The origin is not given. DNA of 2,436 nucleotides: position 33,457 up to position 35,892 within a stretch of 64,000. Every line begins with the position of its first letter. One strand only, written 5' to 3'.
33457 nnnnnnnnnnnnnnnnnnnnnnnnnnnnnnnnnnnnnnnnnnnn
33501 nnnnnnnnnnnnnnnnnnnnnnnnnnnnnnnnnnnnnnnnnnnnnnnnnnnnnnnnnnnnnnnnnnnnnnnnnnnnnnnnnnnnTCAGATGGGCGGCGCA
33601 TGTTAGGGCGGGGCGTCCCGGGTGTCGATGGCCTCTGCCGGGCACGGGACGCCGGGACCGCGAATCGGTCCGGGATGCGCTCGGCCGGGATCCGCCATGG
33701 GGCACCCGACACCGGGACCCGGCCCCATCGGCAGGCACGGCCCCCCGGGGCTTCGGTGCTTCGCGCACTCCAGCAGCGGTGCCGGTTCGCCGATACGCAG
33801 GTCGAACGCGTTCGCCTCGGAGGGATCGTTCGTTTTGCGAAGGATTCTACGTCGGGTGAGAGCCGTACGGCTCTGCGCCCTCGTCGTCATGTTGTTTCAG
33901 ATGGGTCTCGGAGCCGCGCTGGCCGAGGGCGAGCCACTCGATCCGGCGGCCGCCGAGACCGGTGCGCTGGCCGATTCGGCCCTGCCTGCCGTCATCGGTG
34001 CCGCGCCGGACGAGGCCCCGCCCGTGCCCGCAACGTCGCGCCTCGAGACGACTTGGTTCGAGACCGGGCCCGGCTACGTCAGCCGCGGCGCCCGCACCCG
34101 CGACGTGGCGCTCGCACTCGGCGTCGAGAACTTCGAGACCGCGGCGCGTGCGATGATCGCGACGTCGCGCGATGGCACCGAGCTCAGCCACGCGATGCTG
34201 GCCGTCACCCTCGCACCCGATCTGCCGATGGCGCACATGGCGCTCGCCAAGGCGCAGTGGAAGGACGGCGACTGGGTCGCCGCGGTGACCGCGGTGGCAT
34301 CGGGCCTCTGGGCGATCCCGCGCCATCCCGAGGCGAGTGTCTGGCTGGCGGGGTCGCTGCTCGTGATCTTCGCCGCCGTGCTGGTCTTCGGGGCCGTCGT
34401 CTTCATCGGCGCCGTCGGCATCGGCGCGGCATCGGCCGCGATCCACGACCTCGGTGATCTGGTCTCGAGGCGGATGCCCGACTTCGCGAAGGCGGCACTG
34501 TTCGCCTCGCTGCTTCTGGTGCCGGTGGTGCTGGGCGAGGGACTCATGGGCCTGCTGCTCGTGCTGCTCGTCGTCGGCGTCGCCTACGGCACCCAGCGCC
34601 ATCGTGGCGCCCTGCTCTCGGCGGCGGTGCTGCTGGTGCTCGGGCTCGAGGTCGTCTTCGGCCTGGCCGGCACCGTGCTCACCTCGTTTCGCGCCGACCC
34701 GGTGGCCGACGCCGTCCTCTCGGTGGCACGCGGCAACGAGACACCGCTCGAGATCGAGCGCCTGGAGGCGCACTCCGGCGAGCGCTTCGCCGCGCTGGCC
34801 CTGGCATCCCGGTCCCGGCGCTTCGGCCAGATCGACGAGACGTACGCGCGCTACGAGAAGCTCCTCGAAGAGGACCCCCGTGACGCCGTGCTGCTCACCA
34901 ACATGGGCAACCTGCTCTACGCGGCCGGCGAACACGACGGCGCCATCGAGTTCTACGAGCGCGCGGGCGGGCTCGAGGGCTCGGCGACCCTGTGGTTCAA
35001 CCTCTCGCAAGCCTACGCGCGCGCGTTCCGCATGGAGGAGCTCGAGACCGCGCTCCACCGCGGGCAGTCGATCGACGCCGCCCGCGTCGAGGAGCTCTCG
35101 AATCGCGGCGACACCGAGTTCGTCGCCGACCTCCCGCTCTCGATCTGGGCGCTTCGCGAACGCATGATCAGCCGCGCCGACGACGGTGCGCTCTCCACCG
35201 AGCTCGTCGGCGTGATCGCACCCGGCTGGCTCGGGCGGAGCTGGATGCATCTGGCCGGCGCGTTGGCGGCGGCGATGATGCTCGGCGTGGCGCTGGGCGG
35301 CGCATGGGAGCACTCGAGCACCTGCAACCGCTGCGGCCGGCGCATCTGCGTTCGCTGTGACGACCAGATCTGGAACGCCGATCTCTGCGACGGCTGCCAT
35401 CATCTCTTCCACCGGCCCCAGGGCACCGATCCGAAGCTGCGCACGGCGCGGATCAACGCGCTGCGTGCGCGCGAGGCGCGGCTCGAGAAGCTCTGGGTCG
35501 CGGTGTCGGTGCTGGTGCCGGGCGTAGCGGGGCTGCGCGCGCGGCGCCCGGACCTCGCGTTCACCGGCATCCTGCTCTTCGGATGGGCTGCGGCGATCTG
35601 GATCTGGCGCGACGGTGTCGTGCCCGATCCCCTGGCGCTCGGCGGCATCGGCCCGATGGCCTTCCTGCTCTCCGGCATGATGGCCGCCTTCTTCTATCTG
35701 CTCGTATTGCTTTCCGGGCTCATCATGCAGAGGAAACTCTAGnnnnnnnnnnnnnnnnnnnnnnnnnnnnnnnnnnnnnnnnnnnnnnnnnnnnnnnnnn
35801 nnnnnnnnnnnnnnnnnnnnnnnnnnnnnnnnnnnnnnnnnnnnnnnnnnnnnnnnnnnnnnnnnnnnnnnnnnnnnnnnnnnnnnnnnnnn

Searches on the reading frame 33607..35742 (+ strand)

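Call 32: search_protein_families(library=pfam, proteins=[window:33607-35742:+], max_evalue=0.001)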
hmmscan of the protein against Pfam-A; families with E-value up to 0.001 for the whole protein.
window:33607-35742:+ (711 aa): 7 families
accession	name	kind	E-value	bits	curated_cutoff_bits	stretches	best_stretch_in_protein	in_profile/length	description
PF14559.12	TPR_19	-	1e-07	32.6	25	1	407-453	5-51/68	Tetratricopeptide repeat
PF13428.12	TPR_14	-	5.1e-06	27.1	23.5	0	430-468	4-43/44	Tetratricopeptide repeat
PF13431.12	TPR_17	-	9.6e-06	25.9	24.4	1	416-448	2-34/34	Tetratricopeptide repeat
PF07719.23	TPR_2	-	1.3e-05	25.3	27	0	429-453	3-27/34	Tetratricopeptide repeat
PF13424.12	TPR_12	-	5.4e-05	23.7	30.1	1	410-453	27-71/77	Tetratricopeptide repeat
PF00515.34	TPR_1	-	8.5e-05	22.7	27.8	1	428-453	2-27/34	Tetratricopeptide repeat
PF13414.12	TPR_11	-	0.00018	21.5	26.8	0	434-453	1-20/42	TPR repeat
